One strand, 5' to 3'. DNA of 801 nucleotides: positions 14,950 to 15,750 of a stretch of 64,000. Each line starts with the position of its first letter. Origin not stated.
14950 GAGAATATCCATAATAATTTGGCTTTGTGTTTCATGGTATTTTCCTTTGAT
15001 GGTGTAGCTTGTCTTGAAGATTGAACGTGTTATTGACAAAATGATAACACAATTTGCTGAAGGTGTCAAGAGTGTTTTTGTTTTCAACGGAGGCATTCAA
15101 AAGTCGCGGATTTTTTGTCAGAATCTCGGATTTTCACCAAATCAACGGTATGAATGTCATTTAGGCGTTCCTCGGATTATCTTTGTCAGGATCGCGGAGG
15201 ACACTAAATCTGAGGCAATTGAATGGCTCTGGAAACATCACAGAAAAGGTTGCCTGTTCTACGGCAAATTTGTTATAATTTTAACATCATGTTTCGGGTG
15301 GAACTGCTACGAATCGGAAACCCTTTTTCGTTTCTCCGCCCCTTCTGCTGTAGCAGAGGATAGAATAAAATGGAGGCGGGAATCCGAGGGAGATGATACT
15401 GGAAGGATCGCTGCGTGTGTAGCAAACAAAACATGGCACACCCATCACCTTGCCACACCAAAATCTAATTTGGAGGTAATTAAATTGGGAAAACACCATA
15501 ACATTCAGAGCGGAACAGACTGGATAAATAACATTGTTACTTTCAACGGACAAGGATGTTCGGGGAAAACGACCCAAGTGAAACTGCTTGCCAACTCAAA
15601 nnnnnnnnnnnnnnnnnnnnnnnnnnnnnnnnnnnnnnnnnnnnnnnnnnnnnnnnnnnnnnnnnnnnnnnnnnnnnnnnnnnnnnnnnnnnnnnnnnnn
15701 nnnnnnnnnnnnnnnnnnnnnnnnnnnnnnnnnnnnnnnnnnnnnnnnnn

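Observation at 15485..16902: Divergently encoded pair, P-loop kinase-like plus ParB/Srx-like nuclease-domain protein, inside the amplified island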

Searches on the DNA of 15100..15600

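Call 67: search_rna_families(source=window, start=15100, end=15600, threshold=evalue, max_evalue=10, show_alignments=2)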
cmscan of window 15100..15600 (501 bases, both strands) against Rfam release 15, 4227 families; matches with E-value up to 10: 4.
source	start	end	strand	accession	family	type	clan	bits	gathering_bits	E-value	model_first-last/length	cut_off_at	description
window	15470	15547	+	RF02029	sraA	Gene; sRNA;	-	18.5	56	3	1-95/95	no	sraA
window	15125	15170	-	RF00050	FMN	Cis-reg; riboswitch;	-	14.6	66.2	0.83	61-104/138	no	FMN riboswitch aptamer (RFN element)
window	15118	15139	-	RF00339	snoR60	Gene; snRNA; snoRNA; CD-box;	CL00074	14.4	40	5.8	47-68/72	no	Small nucleolar RNA snoR60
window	15425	15524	-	RF02089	CLRN1-AS1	Gene; lncRNA;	-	12.9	48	0.8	1-79/79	no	CLRN1 antisense RNA 1 conserved region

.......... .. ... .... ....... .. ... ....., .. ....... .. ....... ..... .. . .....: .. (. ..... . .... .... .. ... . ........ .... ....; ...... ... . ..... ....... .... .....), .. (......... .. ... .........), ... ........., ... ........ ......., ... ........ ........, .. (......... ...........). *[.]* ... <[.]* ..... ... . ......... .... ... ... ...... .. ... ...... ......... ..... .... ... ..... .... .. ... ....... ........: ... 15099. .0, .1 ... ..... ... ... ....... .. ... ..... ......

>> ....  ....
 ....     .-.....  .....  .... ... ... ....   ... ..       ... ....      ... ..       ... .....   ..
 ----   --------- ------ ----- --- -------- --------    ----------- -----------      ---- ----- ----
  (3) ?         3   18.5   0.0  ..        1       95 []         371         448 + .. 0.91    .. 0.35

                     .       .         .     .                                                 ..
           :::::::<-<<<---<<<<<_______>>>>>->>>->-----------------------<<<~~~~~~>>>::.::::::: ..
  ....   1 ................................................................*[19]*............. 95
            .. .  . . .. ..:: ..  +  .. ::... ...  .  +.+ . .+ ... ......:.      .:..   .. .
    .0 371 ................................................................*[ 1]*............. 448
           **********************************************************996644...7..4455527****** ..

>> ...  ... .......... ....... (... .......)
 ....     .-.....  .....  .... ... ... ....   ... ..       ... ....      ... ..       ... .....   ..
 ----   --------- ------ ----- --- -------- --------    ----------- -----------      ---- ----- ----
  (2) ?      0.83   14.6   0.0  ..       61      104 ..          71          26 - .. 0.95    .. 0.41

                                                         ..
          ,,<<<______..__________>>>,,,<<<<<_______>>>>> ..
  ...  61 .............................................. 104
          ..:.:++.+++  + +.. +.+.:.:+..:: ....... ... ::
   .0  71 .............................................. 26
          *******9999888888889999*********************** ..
